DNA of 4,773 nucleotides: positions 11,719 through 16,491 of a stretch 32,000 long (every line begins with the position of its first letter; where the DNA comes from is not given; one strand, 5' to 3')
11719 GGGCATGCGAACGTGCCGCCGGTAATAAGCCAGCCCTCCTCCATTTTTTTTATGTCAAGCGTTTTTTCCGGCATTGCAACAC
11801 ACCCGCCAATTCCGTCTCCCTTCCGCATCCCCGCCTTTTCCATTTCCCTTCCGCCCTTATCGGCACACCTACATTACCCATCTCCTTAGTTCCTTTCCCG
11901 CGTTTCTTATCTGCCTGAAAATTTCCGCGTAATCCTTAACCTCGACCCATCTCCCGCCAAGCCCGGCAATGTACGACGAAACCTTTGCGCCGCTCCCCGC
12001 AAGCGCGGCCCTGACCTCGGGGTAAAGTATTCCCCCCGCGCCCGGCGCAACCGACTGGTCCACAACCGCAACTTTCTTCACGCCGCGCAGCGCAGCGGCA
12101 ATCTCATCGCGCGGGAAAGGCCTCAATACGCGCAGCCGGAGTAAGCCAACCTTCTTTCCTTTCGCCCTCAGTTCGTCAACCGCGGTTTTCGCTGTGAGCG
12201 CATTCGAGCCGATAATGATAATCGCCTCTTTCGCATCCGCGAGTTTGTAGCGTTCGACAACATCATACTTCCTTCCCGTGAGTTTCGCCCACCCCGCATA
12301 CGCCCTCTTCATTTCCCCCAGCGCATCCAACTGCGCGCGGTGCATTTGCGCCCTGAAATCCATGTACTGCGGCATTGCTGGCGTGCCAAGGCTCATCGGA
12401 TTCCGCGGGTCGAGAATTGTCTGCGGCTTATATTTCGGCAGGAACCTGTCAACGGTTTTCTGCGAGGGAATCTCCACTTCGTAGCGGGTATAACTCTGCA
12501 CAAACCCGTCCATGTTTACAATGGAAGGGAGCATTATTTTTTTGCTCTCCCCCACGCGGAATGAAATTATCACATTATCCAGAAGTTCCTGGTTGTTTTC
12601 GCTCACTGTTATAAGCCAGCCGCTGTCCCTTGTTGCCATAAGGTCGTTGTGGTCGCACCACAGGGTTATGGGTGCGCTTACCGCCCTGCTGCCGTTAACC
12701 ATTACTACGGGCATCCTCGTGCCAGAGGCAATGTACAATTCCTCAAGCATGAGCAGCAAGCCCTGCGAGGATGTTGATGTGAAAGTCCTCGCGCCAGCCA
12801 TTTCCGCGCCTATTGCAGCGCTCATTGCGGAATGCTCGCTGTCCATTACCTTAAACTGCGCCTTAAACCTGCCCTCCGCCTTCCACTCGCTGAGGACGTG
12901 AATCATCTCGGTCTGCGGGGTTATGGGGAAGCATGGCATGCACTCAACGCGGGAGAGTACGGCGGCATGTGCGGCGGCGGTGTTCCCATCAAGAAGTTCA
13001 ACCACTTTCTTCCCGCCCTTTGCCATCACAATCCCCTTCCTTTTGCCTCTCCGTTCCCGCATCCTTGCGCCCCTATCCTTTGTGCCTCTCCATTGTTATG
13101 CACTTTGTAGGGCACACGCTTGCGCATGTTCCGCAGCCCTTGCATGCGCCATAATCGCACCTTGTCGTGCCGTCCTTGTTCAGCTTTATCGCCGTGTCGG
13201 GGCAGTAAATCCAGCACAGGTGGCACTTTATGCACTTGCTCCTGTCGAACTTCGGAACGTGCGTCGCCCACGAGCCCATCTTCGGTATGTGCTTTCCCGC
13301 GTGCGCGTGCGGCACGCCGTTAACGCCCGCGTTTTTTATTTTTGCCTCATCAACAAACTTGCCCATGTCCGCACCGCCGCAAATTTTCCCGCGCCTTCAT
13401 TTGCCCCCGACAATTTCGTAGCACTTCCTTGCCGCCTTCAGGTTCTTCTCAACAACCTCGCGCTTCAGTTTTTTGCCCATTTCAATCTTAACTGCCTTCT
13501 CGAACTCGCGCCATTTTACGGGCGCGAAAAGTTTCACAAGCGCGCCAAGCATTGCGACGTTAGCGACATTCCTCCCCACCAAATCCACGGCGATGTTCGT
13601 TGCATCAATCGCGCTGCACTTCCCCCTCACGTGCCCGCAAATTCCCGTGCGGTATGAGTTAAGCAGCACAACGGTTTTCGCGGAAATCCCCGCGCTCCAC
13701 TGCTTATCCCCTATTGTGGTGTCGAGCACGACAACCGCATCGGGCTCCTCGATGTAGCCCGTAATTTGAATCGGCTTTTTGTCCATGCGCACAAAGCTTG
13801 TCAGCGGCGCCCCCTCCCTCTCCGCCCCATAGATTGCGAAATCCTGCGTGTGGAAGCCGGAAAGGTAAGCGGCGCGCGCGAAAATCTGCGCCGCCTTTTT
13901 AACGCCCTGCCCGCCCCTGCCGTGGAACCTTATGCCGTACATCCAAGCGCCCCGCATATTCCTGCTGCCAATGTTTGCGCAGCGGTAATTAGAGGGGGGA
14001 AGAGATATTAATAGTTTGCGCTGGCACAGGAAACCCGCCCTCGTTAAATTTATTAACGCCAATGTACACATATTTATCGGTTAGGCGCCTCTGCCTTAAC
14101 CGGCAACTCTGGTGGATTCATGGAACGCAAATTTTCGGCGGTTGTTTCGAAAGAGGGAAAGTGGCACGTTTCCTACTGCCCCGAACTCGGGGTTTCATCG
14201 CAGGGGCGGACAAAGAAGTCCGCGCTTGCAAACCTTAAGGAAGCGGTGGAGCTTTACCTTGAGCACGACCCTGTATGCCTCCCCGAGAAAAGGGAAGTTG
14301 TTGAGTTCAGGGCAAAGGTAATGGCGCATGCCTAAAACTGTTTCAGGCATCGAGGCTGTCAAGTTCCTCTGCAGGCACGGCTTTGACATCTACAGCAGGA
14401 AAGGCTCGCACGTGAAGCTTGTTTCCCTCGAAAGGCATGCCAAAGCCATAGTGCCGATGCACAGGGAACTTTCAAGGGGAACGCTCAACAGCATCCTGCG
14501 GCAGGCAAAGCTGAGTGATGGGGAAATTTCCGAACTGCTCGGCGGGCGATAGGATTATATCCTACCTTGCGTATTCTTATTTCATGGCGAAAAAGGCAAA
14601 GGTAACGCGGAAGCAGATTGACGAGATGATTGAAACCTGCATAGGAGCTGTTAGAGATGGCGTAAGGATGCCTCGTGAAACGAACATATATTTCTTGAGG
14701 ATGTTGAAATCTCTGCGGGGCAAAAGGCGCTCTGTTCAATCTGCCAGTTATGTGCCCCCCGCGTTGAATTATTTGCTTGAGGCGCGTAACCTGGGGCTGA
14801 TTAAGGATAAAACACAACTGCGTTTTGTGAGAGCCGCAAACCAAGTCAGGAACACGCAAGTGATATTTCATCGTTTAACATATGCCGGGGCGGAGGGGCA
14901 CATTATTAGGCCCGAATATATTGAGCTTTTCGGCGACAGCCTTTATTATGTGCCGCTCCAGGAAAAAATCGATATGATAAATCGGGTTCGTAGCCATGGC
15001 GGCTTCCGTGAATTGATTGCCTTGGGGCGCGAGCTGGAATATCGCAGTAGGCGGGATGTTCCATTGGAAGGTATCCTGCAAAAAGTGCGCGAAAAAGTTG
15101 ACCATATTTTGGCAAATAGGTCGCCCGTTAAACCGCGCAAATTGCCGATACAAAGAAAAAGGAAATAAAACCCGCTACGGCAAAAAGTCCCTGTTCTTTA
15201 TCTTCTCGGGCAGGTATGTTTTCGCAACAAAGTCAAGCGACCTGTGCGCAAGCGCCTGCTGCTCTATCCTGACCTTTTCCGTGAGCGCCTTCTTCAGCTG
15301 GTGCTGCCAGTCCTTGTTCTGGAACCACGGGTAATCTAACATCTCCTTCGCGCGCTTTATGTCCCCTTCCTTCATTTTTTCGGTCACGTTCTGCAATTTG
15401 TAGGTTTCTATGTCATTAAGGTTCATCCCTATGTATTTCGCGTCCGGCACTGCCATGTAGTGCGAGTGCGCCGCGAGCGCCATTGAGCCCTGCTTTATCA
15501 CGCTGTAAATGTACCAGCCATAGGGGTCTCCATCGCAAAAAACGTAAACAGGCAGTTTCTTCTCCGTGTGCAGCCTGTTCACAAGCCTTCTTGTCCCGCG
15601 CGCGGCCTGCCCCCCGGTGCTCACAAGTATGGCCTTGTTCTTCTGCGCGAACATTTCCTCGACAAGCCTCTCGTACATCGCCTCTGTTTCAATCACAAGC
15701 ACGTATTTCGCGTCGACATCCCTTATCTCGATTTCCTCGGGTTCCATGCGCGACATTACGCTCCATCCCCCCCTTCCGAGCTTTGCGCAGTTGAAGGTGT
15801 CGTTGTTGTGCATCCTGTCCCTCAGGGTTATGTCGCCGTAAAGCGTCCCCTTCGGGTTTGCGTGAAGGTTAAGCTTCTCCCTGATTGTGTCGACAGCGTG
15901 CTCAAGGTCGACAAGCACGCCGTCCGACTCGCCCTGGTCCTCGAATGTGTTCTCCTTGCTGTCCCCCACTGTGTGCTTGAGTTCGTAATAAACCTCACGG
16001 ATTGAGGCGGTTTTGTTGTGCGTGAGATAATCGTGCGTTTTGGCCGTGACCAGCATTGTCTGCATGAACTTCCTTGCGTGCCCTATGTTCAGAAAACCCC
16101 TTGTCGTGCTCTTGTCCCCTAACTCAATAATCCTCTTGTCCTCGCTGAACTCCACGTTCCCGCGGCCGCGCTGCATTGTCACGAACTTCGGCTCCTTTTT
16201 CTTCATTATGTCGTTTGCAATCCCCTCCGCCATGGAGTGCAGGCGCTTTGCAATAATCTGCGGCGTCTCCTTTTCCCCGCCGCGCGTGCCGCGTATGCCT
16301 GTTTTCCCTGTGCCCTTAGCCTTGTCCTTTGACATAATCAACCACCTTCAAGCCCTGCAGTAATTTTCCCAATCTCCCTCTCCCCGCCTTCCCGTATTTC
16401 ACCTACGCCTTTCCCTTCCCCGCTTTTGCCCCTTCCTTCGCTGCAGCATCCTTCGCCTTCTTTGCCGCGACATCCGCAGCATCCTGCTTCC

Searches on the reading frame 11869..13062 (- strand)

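Call 24: search_protein_families(library=pfam, proteins=[window:11869-13062:-], max_evalue=0.001)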
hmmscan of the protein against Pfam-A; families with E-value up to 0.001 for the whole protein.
window:11869-13062:- (397 aa): 3 families
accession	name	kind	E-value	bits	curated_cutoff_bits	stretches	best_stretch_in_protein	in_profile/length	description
PF01855.24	POR_N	-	1.3e-62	212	27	1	33-244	2-219/231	Pyruvate flavodoxin/ferredoxin oxidoreductase, thiamine diP-bdg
PF17147.9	PFOR_II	-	4.2e-29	101.3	27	1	277-377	1-101/102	Pyruvate:ferredoxin oxidoreductase core domain II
PF02780.25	Transketolase_C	-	0.00023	21.5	25.9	1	281-341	14-74/124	Transketolase, C-terminal domain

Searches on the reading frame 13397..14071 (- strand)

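Call 24: search_protein_families(library=pfam, proteins=[window:13397-14071:-], max_evalue=0.001)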
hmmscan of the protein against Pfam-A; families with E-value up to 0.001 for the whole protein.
window:13397-14071:- (224 aa): 1 family
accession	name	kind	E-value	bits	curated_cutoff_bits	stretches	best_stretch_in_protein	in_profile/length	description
PF01558.24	POR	-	1.4e-32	113.6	27.4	1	53-219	1-173/173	Pyruvate ferredoxin/flavodoxin oxidoreductase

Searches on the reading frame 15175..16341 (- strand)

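Call 24: search_protein_families(library=pfam, proteins=[window:15175-16341:-], max_evalue=0.001)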
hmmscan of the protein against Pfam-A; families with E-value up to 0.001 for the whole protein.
window:15175-16341:- (388 aa): 4 families
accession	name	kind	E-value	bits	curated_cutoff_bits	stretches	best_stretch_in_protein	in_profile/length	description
PF21180.3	TOP6A-Spo11_Toprim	-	3.8e-60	203.2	24.1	1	213-381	1-170/170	Topoisomerase 6 subunit A/Spo11, Toprim domain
PF04406.19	TP6A_N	-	3.9e-14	52.7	26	1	90-159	1-62/62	Type IIB DNA topoisomerase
PF09983.15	JetD_C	-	0.00014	21.6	22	0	198-366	27-172/179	Wadjet protein JetD, C-terminal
PF23947.1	DUF7281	-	0.00054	20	27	0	198-367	29-177/183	Domain of unknown function (DUF7281)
